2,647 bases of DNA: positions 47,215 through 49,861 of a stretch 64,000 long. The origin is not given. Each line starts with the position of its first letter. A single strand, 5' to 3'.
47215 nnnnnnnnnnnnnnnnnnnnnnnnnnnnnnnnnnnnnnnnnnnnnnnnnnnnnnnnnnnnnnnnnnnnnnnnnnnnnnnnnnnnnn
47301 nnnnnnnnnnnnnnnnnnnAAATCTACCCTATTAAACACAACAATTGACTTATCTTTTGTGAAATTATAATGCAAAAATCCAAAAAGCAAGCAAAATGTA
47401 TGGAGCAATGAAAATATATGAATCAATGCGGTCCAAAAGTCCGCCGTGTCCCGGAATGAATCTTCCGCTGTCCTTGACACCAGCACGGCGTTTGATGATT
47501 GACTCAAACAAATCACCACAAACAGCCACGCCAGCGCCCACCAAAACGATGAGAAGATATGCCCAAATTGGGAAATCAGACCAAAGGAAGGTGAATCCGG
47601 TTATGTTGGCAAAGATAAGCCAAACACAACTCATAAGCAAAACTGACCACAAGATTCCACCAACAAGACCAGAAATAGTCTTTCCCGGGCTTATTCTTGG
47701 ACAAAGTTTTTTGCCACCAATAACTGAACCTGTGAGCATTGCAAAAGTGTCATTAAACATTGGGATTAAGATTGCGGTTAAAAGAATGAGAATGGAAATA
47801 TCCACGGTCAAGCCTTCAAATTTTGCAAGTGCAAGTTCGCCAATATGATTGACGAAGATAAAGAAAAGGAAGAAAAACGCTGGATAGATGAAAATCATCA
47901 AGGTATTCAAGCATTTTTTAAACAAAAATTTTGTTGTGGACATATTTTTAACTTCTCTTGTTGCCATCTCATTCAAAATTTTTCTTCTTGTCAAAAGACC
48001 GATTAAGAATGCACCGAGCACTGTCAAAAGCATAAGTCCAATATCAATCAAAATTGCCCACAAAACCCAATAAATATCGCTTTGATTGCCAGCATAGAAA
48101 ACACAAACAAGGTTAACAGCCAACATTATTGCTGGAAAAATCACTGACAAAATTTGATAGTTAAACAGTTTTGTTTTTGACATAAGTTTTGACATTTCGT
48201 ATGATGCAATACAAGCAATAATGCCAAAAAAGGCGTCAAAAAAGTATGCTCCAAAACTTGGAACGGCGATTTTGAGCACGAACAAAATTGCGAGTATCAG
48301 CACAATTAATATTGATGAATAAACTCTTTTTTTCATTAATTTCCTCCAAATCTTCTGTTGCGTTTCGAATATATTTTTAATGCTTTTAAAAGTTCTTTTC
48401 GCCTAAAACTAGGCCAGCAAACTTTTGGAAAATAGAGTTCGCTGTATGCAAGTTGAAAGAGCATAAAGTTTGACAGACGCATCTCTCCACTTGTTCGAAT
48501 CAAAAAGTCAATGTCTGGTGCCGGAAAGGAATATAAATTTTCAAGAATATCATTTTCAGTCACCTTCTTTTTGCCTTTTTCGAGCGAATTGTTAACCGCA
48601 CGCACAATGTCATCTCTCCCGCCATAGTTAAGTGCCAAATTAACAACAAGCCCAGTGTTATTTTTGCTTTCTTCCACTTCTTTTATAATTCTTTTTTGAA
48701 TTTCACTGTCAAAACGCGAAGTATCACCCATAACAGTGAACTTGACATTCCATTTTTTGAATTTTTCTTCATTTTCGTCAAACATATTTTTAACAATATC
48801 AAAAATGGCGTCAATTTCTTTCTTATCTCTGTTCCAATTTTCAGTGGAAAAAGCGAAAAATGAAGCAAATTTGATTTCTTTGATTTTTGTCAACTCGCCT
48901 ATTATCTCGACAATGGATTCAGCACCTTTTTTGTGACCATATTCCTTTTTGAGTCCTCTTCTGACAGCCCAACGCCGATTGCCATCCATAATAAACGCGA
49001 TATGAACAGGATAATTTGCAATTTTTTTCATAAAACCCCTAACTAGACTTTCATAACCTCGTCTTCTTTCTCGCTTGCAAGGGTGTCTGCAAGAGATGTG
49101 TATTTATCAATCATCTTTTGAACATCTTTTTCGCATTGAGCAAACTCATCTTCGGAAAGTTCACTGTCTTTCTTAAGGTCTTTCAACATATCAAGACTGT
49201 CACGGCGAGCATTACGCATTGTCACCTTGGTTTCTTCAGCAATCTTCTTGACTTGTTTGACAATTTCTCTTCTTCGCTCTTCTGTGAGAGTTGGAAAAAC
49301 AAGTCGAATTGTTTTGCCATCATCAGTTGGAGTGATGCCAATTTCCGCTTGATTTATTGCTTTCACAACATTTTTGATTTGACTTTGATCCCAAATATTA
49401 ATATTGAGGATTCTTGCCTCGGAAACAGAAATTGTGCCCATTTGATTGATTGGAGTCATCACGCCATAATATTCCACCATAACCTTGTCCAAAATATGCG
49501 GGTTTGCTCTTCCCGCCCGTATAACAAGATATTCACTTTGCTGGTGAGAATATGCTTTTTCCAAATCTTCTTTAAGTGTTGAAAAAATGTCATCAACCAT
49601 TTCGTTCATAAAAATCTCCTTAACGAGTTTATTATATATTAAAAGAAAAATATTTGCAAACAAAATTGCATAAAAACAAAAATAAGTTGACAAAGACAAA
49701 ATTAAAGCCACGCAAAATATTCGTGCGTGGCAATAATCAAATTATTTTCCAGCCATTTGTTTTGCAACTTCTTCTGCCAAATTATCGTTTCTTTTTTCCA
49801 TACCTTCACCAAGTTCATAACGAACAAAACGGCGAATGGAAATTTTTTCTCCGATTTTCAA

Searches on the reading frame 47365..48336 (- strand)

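Call 73: search_protein_families(library=pfam, proteins=[window:47365-48336:-], max_evalue=0.00001)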
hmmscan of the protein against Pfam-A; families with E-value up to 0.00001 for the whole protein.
window:47365-48336:- (323 aa): 1 family
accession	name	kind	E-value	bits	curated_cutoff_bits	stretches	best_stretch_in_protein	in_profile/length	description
PF01148.25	CTP_transf_1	-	1.2e-43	150.3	24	1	4-320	3-263/264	Cytidylyltransferase family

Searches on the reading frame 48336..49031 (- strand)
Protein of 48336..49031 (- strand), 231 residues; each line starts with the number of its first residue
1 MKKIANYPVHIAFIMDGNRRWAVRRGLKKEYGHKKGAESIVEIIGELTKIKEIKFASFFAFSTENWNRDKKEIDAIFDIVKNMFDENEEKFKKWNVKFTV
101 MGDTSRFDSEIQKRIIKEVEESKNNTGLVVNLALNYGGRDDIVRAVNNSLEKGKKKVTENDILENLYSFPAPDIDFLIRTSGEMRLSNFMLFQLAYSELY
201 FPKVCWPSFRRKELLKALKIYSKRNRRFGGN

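Call 73: search_protein_families(library=pfam, proteins=[window:48336-49031:-], max_evalue=0.00001)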
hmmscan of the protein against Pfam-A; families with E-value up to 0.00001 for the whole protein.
window:48336-49031:- (231 aa): 1 family
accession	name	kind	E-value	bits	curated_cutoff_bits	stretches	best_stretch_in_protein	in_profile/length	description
PF01255.24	Prenyltransf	-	5e-74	249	27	1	14-229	1-219/219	Putative undecaprenyl diphosphate synthase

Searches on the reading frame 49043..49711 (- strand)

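Call 73: search_protein_families(library=pfam, proteins=[window:49043-49711:-], max_evalue=0.00001)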
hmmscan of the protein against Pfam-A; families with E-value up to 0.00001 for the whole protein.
window:49043-49711:- (222 aa): 1 family
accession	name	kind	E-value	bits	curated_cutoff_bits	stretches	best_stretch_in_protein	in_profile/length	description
PF01765.24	RRF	-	1.2e-58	198.1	29.7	1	59-220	3-164/164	Ribosome recycling factor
